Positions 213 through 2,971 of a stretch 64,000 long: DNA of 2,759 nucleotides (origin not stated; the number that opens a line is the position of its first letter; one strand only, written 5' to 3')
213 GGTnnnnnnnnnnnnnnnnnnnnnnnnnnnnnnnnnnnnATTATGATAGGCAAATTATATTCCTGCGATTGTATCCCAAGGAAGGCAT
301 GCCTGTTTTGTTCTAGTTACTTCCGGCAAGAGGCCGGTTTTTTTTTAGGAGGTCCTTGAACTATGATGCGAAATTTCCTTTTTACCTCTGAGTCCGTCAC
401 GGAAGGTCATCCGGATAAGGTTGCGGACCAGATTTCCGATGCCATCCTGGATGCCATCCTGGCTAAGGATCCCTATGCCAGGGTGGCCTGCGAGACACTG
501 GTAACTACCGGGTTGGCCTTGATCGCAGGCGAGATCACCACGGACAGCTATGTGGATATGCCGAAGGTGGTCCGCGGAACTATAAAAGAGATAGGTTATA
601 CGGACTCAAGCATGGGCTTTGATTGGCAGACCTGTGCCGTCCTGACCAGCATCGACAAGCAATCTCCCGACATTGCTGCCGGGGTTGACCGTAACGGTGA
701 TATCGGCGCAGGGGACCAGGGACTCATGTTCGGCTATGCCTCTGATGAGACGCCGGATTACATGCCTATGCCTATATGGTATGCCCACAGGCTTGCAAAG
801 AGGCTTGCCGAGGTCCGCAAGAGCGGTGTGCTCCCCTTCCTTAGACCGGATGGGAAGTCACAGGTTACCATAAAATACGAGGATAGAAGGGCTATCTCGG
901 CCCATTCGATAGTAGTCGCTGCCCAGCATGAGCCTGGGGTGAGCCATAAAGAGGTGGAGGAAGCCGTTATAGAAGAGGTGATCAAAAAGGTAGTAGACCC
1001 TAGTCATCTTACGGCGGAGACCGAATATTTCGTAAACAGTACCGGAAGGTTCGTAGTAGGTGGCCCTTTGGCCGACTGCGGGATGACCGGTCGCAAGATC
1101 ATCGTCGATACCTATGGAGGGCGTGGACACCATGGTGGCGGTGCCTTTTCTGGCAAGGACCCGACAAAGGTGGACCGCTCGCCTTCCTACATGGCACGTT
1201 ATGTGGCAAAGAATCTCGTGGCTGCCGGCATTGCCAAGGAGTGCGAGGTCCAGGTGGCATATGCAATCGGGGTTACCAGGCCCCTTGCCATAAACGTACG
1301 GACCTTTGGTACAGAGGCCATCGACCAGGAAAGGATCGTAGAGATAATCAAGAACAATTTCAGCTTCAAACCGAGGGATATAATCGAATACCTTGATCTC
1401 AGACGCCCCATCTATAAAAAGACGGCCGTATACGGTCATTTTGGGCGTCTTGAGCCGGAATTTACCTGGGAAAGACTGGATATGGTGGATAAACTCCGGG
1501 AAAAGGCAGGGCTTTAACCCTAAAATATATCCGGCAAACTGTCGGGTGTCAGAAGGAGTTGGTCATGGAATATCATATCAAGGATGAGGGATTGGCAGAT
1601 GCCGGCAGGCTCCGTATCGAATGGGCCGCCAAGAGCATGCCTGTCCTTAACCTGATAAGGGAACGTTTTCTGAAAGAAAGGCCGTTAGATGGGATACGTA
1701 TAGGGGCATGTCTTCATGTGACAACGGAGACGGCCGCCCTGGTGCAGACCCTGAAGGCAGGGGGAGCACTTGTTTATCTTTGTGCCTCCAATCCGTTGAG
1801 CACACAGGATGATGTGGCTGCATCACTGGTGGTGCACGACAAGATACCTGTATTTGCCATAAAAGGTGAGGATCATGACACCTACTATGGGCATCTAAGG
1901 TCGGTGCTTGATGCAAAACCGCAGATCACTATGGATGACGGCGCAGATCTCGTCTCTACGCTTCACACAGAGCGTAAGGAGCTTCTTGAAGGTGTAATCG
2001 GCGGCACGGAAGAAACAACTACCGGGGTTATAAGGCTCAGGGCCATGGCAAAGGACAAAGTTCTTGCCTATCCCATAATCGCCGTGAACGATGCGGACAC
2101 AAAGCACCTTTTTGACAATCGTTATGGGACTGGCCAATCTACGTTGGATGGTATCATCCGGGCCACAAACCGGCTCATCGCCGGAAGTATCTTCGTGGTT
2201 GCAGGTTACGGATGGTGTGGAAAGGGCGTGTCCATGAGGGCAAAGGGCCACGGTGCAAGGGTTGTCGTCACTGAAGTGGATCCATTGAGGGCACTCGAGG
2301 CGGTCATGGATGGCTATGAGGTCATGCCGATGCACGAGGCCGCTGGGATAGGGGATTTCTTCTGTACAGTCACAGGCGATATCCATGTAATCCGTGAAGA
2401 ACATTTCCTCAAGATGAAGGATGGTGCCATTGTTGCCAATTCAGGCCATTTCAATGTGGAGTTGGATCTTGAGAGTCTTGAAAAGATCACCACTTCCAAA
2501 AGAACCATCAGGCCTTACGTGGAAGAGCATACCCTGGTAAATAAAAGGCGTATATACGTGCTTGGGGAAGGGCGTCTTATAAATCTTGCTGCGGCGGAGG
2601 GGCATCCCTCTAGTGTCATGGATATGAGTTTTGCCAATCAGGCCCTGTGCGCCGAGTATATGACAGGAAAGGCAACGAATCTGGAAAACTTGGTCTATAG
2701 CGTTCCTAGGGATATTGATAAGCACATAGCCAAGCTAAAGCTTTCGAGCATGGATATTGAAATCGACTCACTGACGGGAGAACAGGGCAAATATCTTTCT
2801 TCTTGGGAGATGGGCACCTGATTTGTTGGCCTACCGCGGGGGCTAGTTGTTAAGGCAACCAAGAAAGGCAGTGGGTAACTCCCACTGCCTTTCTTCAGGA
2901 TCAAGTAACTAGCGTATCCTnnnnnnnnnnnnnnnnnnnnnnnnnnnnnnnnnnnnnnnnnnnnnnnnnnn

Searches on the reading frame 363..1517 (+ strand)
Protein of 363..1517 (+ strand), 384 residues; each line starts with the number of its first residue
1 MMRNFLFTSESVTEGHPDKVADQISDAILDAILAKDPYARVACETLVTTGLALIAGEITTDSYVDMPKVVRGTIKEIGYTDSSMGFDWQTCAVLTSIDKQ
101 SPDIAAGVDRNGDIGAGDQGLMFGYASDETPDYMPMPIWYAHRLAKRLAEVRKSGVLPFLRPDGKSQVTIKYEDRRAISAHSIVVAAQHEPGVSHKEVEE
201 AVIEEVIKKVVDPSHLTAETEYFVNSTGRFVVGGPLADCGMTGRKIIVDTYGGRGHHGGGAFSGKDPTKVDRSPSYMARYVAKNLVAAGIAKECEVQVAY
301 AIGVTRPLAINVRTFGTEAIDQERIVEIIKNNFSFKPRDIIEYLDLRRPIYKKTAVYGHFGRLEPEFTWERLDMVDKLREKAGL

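Call 27: search_protein_families(library=pfam, proteins=[window:363-1517:+], max_evalue=1e-8)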
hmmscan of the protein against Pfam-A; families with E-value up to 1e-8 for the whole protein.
window:363-1517:+ (384 aa): 3 families
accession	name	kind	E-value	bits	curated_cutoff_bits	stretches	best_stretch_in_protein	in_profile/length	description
PF02773.21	S-AdoMet_synt_C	-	4.4e-66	221.5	25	1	232-371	1-138/138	S-adenosylmethionine synthetase, C-terminal domain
PF00438.25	S-AdoMet_synt_N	-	9.9e-47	158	33.1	1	4-102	1-99/99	S-adenosylmethionine synthetase, N-terminal domain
PF02772.21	S-AdoMet_synt_M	-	2.7e-46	157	29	1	114-230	2-120/120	S-adenosylmethionine synthetase, central domain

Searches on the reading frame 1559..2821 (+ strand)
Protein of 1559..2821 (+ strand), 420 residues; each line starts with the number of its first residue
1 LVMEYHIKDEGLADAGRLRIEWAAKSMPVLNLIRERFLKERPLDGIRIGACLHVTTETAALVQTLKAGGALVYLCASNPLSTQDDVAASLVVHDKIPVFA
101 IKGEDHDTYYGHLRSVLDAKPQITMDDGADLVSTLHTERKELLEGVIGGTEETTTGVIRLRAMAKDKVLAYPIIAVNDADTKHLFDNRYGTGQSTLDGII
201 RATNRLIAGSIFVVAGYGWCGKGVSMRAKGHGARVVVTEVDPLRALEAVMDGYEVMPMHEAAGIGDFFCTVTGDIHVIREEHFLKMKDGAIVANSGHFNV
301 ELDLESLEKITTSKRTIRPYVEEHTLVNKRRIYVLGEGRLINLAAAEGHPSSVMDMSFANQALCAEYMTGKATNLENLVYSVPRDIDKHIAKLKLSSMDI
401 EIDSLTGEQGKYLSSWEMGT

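Call 27: search_protein_families(library=pfam, proteins=[window:1559-2821:+], max_evalue=1e-8)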
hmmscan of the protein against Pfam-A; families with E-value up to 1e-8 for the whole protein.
window:1559-2821:+ (420 aa): 2 families
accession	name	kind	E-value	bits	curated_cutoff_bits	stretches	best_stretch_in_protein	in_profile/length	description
PF05221.23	AdoHcyase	-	2.6e-59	201.2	25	2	4-138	1-139/299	S-adenosyl-L-homocysteine hydrolase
PF00670.27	AdoHcyase_NAD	-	3.1e-51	174.1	27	1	187-347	1-161/162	S-adenosyl-L-homocysteine hydrolase, NAD binding domain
